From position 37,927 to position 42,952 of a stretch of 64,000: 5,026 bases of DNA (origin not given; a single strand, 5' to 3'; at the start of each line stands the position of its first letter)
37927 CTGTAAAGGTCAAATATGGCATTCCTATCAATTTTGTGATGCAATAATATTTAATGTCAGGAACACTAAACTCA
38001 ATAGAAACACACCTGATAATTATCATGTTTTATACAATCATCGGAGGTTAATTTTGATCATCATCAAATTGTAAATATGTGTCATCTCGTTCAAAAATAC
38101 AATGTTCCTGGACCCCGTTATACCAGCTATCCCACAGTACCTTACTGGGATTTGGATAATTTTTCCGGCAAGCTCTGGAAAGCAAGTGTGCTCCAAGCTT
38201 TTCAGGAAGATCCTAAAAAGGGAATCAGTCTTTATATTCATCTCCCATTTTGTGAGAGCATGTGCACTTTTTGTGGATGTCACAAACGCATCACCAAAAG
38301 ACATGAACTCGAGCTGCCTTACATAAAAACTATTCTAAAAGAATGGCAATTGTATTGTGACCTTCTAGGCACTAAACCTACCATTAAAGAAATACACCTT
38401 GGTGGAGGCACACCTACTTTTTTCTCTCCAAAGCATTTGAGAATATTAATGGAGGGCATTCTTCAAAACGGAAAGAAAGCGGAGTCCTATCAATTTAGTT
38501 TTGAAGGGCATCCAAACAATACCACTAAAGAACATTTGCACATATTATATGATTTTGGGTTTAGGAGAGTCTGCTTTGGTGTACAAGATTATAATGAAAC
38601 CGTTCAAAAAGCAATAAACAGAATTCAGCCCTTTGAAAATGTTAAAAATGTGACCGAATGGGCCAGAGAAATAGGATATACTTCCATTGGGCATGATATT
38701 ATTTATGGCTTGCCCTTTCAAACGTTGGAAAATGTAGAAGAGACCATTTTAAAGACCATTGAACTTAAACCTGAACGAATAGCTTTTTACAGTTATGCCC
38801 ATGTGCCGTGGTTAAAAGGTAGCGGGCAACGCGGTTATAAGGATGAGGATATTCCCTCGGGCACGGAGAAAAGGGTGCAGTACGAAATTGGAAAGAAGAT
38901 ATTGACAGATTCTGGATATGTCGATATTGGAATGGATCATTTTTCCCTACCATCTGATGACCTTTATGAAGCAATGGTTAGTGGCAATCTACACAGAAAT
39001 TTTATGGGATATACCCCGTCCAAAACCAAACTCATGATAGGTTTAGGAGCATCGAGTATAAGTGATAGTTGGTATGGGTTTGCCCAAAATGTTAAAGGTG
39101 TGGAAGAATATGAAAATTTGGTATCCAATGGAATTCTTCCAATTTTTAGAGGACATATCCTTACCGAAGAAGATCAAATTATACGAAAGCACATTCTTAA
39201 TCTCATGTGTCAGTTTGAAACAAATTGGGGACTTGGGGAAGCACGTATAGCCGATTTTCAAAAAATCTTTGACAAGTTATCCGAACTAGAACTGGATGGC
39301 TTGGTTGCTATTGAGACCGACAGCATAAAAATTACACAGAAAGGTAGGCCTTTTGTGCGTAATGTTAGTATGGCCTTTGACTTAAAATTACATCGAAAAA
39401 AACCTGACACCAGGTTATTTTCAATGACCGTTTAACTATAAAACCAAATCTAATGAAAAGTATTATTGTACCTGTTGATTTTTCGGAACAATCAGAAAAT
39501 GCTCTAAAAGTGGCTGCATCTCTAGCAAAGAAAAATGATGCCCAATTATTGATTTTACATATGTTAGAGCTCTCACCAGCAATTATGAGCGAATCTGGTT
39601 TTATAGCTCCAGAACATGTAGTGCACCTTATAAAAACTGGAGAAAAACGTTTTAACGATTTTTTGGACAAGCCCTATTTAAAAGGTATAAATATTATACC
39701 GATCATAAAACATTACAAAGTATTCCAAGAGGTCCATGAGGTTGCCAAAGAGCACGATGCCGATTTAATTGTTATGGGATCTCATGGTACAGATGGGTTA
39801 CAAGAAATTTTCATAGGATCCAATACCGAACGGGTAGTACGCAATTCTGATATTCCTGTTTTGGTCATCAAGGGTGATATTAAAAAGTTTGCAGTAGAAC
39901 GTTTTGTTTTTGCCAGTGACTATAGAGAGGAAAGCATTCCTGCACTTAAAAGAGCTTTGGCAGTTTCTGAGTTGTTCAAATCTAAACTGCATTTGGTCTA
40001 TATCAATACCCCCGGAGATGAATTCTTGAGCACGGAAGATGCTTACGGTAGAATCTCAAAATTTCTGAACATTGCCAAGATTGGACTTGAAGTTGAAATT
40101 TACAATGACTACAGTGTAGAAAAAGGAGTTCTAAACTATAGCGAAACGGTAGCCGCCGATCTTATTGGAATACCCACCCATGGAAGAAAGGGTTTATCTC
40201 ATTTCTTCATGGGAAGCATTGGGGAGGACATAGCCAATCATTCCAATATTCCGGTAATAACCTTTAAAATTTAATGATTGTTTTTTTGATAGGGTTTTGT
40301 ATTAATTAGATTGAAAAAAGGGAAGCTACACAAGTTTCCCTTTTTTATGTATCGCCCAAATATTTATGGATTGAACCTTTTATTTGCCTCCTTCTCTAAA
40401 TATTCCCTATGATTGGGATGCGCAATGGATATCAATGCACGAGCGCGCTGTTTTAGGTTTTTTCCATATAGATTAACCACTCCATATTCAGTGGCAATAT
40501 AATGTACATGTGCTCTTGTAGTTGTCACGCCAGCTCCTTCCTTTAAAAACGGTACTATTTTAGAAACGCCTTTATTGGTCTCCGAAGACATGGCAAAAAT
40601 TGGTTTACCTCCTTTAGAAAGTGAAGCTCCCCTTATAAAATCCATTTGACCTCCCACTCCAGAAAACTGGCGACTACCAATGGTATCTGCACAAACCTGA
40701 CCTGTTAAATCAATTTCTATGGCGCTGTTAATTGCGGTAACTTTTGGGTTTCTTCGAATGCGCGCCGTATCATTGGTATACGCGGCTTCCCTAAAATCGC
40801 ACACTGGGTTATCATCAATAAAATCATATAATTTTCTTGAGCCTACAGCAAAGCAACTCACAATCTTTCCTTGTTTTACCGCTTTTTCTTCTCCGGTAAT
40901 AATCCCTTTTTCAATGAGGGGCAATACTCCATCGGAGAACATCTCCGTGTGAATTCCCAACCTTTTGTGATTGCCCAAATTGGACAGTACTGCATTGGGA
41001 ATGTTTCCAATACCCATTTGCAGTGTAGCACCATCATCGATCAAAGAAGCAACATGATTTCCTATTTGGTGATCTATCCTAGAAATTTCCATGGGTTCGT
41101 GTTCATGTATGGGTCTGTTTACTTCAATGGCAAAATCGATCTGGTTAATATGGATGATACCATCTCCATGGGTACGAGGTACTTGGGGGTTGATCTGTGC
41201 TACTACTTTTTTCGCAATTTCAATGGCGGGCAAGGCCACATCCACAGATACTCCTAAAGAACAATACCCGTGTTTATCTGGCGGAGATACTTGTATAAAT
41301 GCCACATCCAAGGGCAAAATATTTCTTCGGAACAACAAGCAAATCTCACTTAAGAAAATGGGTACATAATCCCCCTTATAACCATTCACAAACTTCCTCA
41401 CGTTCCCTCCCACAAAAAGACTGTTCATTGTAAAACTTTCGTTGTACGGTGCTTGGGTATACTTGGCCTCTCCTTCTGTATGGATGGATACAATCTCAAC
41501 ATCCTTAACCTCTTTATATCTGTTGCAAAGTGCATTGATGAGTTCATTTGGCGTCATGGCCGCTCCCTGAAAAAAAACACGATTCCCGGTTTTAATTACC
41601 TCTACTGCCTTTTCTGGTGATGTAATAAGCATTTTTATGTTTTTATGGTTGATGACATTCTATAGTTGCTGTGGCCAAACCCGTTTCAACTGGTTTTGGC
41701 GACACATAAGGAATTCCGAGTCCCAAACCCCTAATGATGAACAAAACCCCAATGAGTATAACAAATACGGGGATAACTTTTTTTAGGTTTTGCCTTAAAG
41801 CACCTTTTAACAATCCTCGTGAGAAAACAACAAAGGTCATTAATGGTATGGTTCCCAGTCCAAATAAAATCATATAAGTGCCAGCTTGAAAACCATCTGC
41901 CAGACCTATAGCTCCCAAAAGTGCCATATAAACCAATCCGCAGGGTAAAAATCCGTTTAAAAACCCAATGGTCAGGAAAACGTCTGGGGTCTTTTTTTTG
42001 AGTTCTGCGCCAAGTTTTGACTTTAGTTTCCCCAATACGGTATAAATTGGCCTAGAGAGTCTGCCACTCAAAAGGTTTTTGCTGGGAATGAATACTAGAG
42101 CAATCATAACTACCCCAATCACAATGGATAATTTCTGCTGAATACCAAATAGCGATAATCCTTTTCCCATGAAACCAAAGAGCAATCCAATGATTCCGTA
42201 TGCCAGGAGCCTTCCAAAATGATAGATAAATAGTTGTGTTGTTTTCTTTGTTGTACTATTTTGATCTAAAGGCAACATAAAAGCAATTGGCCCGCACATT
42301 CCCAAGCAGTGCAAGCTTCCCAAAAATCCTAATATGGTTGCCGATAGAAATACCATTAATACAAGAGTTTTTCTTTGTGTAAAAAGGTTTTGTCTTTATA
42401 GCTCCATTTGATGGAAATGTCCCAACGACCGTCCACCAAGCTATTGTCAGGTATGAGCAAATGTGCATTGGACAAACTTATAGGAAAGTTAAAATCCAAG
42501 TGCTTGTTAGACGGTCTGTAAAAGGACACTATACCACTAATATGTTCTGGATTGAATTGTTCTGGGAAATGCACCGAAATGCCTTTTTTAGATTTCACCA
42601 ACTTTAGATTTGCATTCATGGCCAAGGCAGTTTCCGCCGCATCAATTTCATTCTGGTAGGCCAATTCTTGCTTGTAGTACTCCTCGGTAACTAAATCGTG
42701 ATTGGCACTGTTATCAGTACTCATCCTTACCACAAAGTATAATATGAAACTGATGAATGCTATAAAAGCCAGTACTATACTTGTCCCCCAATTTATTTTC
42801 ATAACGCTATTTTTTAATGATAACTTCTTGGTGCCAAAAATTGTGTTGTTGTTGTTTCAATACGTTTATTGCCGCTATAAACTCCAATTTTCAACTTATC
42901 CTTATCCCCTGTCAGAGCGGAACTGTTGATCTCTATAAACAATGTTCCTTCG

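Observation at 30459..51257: Oriented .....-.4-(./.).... box at fixed distance from -7 elements at seven promoters: a candidate Crp/Fnr regulon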

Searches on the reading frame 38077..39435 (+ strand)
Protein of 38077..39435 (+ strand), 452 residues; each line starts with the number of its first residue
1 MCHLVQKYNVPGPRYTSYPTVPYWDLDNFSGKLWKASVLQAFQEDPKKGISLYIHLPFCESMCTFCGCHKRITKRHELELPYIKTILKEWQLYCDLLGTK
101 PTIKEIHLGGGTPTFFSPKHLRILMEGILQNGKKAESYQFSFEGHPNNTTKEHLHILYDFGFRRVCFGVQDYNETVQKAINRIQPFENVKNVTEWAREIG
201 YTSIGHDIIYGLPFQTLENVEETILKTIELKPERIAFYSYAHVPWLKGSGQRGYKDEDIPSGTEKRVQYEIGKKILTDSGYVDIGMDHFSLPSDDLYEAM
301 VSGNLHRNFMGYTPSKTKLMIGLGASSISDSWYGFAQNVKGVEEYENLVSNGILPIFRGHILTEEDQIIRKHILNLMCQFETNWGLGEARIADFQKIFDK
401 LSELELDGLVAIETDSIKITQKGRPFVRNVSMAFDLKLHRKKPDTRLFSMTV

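Call 6: search_protein_families(library=pfam, proteins=[window:38077-39435:+])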
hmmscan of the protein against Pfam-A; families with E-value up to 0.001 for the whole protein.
window:38077-39435:+ (452 aa): 2 families
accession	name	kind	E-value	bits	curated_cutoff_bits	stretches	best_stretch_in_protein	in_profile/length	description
PF04055.27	Radical_SAM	-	1.7e-21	77.5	29.5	1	53-224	1-163/166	Radical SAM superfamily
PF06969.22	HemN_C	-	8.8e-05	22.9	24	1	363-426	2-67/67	HemN C-terminal domain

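Call 33: find_related_loci(query=window:38077-39435:+, collection=metagenome_contigs, flank=9000)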
Query window:38077-39435:+ (452 aa) in metagenome_contigs; peptide patterns used: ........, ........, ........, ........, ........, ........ (x = any residue, [..] = any of these).
575 stretches matched a pattern; 564 encode a relative of the query (tblastn E <= 1e-3); the best 80 are kept; 80 distinct loci.
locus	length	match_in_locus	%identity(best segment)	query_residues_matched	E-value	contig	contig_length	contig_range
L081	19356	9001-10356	80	1-452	0e+0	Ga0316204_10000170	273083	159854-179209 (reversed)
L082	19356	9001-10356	76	1-452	0e+0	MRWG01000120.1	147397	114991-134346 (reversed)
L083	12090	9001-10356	75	1-452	0e+0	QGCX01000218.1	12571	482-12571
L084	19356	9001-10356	75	1-452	0e+0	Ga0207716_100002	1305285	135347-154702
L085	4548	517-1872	75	1-452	0e+0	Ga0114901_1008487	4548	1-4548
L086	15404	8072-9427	75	1-452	0e+0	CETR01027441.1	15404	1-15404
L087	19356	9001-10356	76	1-452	0e+0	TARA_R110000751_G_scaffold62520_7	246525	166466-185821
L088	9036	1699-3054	77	1-452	0e+0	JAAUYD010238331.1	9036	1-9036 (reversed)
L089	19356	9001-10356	75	1-452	0e+0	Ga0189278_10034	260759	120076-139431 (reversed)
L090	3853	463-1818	75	1-452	0e+0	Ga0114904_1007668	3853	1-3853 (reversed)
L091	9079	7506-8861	75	1-452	0e+0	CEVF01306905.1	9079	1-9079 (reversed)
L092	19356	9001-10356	76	1-452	0e+0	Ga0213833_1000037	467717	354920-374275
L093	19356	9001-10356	74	1-452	0e+0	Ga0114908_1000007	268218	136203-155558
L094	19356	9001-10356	74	1-452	0e+0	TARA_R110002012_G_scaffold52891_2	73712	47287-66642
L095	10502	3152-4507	74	1-452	0e+0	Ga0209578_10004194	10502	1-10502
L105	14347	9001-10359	69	1-452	0e+0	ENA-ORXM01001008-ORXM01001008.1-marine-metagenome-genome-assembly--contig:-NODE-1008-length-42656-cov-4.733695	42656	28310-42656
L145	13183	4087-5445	69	1-452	0e+0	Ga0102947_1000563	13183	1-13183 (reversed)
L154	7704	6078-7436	68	1-452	0e+0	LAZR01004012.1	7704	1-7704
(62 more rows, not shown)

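Call 36: search_protein_families(library=pfam, proteins=[L082:6995-8839:-, L088:5611-7026:-, L145:9235-11031:-, L154:1895-3385:-, L105:11612-12124:+])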
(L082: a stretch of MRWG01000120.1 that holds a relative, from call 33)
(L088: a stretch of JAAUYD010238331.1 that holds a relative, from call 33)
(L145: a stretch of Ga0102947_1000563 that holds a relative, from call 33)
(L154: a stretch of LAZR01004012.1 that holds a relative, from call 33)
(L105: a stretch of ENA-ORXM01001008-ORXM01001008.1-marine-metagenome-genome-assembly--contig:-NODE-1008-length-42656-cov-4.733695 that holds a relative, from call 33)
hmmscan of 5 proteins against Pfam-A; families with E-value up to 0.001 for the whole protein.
L082:6995-8839:- (614 aa): 1 family
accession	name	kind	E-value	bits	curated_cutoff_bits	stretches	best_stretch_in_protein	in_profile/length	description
PF00571.33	CBS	-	1.8e-20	73.5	24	2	565-614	1-51/57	CBS domain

L088:5611-7026:- (471 aa): 2 families
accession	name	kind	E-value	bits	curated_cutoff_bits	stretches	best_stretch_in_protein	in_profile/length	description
PF00581.25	Rhodanese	-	2.3e-31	108.7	22.2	2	369-455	4-100/102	Rhodanese-like domain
PF00753.33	Lactamase_B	-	1.7e-11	44.9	22.7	1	9-145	2-161/196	Metallo-beta-lactamase superfamily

L145:9235-11031:- (598 aa): 0 families

L154:1895-3385:- (496 aa): 5 families
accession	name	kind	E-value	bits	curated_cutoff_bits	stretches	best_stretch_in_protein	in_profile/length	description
PF00441.29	Acyl-CoA_dh_1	-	2.2e-24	86.8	22.4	1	231-379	2-147/150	Acyl-CoA dehydrogenase, C-terminal domain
PF02770.24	Acyl-CoA_dh_M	-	9.2e-13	48.6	33.3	1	121-212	2-90/97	Acyl-CoA dehydrogenase, middle domain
PF02771.21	Acyl-CoA_dh_N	-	1.1e-06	29.4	22.9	1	26-113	23-110/113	Acyl-CoA dehydrogenase, N-terminal domain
PF08028.16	Acyl-CoA_dh_2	-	0.00048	20.9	22.7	1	250-364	6-127/134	Acyl-CoA dehydrogenase, C-terminal domain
PF22924.1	ACOX_C_alpha1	-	0.0006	20.1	27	0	313-379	100-166/169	Acyl-CoA oxidase, C-alpha1 domain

L105:11612-12124:+ (170 aa): 2 families
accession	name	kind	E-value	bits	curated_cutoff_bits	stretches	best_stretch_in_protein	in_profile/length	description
PF00034.26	Cytochrom_C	-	1.6e-07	33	21.3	1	82-170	1-90/90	Cytochrome c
PF13442.11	Cytochrome_CBB3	-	4.8e-05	24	27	1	81-165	2-67/68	Cytochrome C oxidase, cbb3-type, subunit III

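Call 56: search_protein_families(library=ncbifam, proteins=[window:38077-39435:+, L082:6995-8839:-], max_evalue=0.00001)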
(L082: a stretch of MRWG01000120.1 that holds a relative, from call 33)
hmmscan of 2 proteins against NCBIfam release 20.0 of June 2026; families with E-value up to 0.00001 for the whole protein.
window:38077-39435:+ (452 aa): 19 families
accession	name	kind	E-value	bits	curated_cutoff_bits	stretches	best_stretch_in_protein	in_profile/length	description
TIGR00538.1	hemN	equivalog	4.1e-126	421.5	324.95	1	3-451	6-453/454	oxygen-independent coproporphyrinogen III oxidase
NF006067.1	PRK08208.1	equivalog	1.2e-44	152.9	380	1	39-424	25-404/427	STM4012 family radical SAM protein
TIGR00539.1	hemN_rel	equivalog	1.8e-40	139.2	205.4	1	51-284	2-229/361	radical SAM family heme chaperone HemW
TIGR04107.1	rSAM_HutW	equivalog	7.4e-37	127.2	400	1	22-294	12-285/419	heme anaerobic degradation radical SAM methyltransferase ChuW/HutW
TIGR03994.1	rSAM_HemZ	equivalog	1.5e-34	119.8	321.4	1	44-241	79-277/401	coproporphyrinogen dehydrogenase HemZ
NF006064.0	PRK08207.2-2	equivalog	2.9e-28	99.1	504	1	47-241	142-339/465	coproporphyrinogen III oxidase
NF006060.0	PRK08207.1-3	equivalog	1.3e-27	96.7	653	1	43-237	143-341/477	coproporphyrinogen III oxidase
NF004567.0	PRK05904.1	equivalog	6.1e-27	94.7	355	1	50-240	7-192/353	coproporphyrinogen III oxidase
NF005133.0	PRK06582.1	equivalog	1.3e-20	73.8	597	1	48-298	10-257/390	coproporphyrinogen III oxidase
NF006062.0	PRK08207.1-5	equivalog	2.5e-20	72.8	1007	1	47-238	146-341/476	coproporphyrinogen III oxidase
NF006385.0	PRK08629.1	equivalog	4.3e-19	68.6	355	1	47-248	50-244/439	coproporphyrinogen III oxidase family protein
NF006061.0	PRK08207.1-4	equivalog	1.6e-18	66.8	702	1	47-237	171-365/501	coproporphyrinogen III oxidase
NF006065.0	PRK08207.2-4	equivalog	2.1e-18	66.6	922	1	49-240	168-366/484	coproporphyrinogen III oxidase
NF006063.0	PRK08207.2-1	equivalog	3.8e-17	62.1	1074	1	47-240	190-386/518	coproporphyrinogen III oxidase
NF006059.0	PRK08207.1-1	equivalog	9.9e-16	57.5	1012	1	47-238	169-364/496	coproporphyrinogen III oxidase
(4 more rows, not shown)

L082:6995-8839:- (614 aa): 4 families
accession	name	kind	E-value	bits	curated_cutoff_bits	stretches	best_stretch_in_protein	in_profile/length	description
NF041552.1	TF_PrdR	equivalog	3.2e-17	62.1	795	1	498-612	4-119/577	sigma-54 dependent transcriptional regulator PrdR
TIGR01302.1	IMP_dehydrog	equivalog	1.3e-08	34.2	481.5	1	519-614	99-196/450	IMP dehydrogenase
NF053863.1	DS11_antiphage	equivalog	1.4e-08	34.2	260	1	464-614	37-188/305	CBS domain-containing anti-phage protein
NF011447.0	PRK14869.2-3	equivalog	1.5e-06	27.1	522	0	563-614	68-120/540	putative manganese-dependent inorganic diphosphatase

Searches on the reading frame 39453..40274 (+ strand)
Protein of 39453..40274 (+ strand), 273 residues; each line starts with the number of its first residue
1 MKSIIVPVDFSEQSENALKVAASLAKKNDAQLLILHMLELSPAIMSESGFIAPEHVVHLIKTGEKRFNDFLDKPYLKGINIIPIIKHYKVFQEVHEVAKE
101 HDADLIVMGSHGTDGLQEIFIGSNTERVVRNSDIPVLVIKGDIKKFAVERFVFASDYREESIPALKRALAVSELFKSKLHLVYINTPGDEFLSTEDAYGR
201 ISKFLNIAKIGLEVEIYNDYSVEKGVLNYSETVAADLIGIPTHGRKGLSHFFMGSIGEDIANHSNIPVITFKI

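Call 6: search_protein_families(library=pfam, proteins=[window:39453-40274:+])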
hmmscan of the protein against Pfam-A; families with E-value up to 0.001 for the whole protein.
window:39453-40274:+ (273 aa): 1 family
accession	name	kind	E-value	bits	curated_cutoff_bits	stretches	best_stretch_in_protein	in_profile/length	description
PF00582.32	Usp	-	9.4e-43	146.6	24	2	1-140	1-141/141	Universal stress protein family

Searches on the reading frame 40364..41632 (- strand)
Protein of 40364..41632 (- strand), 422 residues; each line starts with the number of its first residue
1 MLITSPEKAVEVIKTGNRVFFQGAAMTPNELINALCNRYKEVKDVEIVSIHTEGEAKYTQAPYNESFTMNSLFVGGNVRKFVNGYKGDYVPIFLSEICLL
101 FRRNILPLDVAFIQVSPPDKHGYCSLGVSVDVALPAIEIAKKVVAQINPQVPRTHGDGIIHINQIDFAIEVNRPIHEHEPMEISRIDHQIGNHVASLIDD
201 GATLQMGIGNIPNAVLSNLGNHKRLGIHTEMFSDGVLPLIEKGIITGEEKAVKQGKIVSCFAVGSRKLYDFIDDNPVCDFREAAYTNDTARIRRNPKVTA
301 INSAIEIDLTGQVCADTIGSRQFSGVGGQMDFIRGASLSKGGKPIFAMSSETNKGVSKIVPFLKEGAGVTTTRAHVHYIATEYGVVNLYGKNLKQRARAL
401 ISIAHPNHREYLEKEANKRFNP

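Call 6: search_protein_families(library=pfam, proteins=[window:40364-41632:-])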
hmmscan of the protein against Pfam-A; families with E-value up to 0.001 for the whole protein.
window:40364-41632:- (422 aa): 2 families
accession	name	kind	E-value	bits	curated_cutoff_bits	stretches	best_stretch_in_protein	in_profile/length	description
PF13336.12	AcetylCoA_hyd_C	-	3.9e-65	218.9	23.7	1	264-416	1-154/154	Acetyl-CoA hydrolase/transferase C-terminal domain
PF02550.21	AcetylCoA_hydro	-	1.4e-25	90.9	24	1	3-172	9-190/198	Acetyl-CoA hydrolase/transferase N-terminal domain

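Call 56: search_protein_families(library=ncbifam, proteins=[window:40364-41632:-], max_evalue=0.00001)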
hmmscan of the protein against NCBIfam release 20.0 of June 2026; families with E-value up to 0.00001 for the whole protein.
window:40364-41632:- (422 aa): 5 families
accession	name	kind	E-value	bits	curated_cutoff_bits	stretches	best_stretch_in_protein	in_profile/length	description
TIGR03948.1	butyr_acet_CoA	equivalog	1e-93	314.6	674.8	1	5-418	12-436/445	butyryl-CoA:acetate CoA-transferase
TIGR03458.1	YgfH_subfam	subfamily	9.8e-34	116.8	658.7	1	200-414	251-457/489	succinate CoA transferase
NF053666.1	BtrAceCoATfers1341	equivalog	4.3e-32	111.7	740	1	203-414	253-457/492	butyryl-CoA:acetate CoA transferase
NF053853.1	ScActCoATferScpC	equivalog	3.8e-24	85.2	500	1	202-414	257-461/493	succinyl-CoA:acetate CoA-transferase ScpC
TIGR02428.1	pcaJ_scoB_fam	subfamily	4.9e-09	35.9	243.55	1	188-393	4-183/207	3-oxoacid CoA-transferase subunit B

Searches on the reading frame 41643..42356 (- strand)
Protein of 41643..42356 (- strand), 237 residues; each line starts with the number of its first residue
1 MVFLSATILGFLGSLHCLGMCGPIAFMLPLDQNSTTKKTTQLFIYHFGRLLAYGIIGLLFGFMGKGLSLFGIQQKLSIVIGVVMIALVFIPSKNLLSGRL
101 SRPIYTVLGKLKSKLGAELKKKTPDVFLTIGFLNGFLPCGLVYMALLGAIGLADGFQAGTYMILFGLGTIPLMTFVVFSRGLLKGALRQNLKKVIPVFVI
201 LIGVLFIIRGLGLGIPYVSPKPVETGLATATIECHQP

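Call 7: search_protein_families(library=pfam, proteins=[window:41643-42356:-])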
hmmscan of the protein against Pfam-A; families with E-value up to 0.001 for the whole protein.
window:41643-42356:- (237 aa): 1 family
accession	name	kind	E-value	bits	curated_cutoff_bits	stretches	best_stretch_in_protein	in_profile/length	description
PF13386.12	DsbD_2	-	8.9e-49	166.5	24.9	1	6-205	2-199/199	Cytochrome C biogenesis protein transmembrane region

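Call 56: search_protein_families(library=ncbifam, proteins=[window:41643-42356:-], max_evalue=0.00001)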
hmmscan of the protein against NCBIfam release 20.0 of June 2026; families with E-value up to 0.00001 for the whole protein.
window:41643-42356:- (237 aa): 0 families

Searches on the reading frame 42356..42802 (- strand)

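Call 7: search_protein_families(library=pfam, proteins=[window:42356-42802:-])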
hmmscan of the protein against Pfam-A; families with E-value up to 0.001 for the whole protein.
window:42356-42802:- (148 aa): 1 family
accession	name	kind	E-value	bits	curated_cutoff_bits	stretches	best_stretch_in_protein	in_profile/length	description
PF05751.16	FixH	-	4e-30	105.2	23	1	2-146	1-149/150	FixH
